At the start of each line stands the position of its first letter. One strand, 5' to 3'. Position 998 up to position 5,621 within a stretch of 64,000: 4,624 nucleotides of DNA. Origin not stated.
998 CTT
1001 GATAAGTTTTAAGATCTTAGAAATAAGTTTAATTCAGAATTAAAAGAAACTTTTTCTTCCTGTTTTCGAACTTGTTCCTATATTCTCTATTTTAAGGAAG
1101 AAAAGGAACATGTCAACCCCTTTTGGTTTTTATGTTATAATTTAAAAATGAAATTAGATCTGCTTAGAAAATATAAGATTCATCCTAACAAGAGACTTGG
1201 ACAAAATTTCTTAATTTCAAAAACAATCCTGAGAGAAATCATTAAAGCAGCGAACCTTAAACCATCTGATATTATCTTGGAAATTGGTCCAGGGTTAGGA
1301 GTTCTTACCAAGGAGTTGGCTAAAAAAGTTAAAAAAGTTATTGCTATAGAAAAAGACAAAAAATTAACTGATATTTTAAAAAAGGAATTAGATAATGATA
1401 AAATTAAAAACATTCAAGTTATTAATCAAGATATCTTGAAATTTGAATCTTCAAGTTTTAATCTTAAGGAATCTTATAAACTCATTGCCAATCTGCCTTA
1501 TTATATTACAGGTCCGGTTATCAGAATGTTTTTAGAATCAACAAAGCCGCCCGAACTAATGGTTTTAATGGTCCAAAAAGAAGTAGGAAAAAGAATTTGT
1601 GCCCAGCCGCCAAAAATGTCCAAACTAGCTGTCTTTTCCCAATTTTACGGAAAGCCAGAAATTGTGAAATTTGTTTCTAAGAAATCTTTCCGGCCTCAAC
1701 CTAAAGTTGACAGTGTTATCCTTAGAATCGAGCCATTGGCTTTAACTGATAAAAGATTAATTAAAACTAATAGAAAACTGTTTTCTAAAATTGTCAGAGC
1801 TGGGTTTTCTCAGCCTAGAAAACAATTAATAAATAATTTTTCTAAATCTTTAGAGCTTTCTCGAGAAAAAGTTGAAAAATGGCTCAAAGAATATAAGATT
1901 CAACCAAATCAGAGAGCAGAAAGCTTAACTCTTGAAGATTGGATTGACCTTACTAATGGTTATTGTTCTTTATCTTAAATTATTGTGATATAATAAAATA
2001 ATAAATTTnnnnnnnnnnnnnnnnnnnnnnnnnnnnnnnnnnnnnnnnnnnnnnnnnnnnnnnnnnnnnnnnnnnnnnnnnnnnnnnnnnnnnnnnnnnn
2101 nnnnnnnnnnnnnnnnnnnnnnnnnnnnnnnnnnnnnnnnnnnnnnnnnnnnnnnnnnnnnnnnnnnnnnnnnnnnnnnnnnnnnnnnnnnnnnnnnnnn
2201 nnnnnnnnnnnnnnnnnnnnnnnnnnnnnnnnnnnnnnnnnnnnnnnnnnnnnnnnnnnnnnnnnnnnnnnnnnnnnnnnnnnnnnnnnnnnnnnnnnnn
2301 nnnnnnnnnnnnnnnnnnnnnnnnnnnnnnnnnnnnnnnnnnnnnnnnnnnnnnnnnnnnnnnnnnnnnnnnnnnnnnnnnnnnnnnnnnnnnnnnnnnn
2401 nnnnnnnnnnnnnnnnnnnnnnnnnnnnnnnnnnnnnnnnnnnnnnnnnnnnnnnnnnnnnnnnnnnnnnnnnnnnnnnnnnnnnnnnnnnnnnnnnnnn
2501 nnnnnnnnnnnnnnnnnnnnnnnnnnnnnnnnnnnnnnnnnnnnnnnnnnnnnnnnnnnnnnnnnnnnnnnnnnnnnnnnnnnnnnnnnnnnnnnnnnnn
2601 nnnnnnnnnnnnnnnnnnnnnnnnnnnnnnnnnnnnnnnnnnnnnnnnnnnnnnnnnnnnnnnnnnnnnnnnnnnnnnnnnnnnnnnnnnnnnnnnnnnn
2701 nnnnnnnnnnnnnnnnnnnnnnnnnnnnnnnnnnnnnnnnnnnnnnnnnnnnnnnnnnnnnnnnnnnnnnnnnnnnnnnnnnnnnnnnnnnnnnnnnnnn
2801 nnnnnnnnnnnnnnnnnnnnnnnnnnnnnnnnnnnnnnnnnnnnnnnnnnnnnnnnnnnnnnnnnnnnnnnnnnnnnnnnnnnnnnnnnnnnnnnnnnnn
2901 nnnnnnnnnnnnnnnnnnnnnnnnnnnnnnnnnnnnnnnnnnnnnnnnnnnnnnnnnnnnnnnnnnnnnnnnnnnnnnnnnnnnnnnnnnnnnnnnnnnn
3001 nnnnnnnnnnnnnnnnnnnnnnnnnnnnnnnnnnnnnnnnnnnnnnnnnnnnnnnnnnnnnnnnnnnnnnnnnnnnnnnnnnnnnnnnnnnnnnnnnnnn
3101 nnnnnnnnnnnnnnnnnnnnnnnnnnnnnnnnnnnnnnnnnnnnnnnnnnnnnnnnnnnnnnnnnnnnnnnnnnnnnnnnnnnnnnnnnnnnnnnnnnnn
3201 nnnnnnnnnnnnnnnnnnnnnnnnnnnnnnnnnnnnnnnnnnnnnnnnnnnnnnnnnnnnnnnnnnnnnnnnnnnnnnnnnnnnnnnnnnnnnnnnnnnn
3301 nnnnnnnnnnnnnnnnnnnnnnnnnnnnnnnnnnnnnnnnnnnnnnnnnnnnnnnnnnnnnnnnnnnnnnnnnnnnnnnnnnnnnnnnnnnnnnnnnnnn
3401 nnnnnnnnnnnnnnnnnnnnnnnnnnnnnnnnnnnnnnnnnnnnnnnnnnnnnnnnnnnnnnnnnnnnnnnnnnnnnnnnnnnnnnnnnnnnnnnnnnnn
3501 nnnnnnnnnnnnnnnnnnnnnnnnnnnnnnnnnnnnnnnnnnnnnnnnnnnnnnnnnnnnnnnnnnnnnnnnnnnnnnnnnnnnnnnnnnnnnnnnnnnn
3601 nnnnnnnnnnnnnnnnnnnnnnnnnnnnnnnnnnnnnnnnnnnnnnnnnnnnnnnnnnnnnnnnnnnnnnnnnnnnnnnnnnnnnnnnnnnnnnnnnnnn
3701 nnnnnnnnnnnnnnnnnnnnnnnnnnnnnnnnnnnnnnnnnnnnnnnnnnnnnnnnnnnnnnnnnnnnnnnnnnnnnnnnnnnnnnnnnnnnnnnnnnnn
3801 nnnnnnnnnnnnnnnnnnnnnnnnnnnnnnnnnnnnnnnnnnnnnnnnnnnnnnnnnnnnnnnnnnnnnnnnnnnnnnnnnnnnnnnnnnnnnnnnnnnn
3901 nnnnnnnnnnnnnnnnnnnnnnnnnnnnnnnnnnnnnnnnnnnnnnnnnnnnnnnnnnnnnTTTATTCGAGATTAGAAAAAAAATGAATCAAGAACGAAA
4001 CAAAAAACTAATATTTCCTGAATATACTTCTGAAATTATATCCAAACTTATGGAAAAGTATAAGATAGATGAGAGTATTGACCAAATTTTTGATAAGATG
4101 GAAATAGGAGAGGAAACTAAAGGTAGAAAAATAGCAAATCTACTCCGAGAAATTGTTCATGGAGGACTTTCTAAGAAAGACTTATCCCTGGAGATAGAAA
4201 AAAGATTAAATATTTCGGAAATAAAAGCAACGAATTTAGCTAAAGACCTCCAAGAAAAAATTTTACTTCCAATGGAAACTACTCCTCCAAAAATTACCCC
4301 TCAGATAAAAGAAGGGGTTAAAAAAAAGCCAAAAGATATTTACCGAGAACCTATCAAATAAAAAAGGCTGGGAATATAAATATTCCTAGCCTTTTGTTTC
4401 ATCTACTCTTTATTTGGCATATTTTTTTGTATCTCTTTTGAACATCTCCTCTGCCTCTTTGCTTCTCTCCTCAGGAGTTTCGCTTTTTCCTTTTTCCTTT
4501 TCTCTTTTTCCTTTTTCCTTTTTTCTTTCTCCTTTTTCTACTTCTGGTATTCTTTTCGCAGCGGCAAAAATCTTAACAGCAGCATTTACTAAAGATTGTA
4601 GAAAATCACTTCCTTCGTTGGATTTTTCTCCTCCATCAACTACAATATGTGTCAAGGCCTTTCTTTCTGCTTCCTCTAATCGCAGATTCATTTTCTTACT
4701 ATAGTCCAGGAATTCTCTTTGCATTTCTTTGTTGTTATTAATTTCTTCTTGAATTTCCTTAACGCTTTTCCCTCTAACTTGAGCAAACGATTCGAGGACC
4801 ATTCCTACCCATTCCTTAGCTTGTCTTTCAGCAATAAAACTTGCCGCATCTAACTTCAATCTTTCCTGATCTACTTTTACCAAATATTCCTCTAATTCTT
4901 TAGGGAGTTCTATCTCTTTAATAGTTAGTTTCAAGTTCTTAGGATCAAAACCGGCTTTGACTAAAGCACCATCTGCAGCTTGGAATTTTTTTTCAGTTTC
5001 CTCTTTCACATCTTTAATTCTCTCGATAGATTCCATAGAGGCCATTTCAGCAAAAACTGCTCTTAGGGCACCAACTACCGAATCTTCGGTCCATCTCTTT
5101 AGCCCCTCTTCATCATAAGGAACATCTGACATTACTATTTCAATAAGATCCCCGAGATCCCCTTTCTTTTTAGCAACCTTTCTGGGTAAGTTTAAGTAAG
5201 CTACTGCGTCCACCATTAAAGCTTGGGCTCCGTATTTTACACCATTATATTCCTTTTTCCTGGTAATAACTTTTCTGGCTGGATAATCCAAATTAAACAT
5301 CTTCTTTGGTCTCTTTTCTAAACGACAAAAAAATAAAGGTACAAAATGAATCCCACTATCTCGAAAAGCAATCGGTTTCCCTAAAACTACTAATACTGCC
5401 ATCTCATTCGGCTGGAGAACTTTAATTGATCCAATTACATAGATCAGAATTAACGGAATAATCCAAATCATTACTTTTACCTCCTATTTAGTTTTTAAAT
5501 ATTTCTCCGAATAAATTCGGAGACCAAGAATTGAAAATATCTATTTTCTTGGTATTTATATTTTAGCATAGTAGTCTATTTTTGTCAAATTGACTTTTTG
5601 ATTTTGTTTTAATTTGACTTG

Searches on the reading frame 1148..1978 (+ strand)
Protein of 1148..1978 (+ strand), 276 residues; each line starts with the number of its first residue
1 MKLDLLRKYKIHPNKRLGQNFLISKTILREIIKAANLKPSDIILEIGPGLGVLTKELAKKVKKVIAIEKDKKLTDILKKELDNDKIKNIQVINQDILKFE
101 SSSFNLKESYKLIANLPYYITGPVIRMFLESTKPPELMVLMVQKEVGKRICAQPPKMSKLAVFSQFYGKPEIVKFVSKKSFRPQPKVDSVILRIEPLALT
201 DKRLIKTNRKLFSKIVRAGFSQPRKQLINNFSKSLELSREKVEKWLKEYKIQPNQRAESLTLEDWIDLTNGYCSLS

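Call 43: search_protein_families(library=pfam, proteins=[window:1148-1978:+], max_evalue=0.0001)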
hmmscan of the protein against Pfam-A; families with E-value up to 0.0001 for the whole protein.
window:1148-1978:+ (276 aa): 6 families
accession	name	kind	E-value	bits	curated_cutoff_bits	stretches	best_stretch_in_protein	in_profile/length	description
PF00398.26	RrnaAD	-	2.4e-59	201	24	1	14-270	5-259/263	Ribosomal RNA adenine dimethylase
PF13649.12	Methyltransf_25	-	3e-06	28.2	27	1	43-106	1-67/97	Methyltransferase domain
PF02390.23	Methyltransf_4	-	3.3e-06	27.1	24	1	42-106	4-70/173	Putative methyltransferase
PF01135.25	PCMT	-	5.5e-06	26.7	20.3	1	17-95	50-132/210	Protein-L-isoaspartate(D-aspartate) O-methyltransferase (PCMT)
PF13847.12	Methyltransf_31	-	6.7e-05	23.1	27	0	40-112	4-77/145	Methyltransferase domain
PF08241.18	Methyltransf_11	-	9.6e-05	23.4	21.2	0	44-106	1-63/95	Methyltransferase domain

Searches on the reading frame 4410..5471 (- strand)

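Call 43: search_protein_families(library=pfam, proteins=[window:4410-5471:-], max_evalue=0.0001)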
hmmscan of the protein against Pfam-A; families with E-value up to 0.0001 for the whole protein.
window:4410-5471:- (353 aa): 1 family
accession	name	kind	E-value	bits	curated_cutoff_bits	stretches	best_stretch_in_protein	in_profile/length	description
PF01145.31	Band_7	-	7.6e-10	39.6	23.6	1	18-218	2-176/176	SPFH domain / Band 7 family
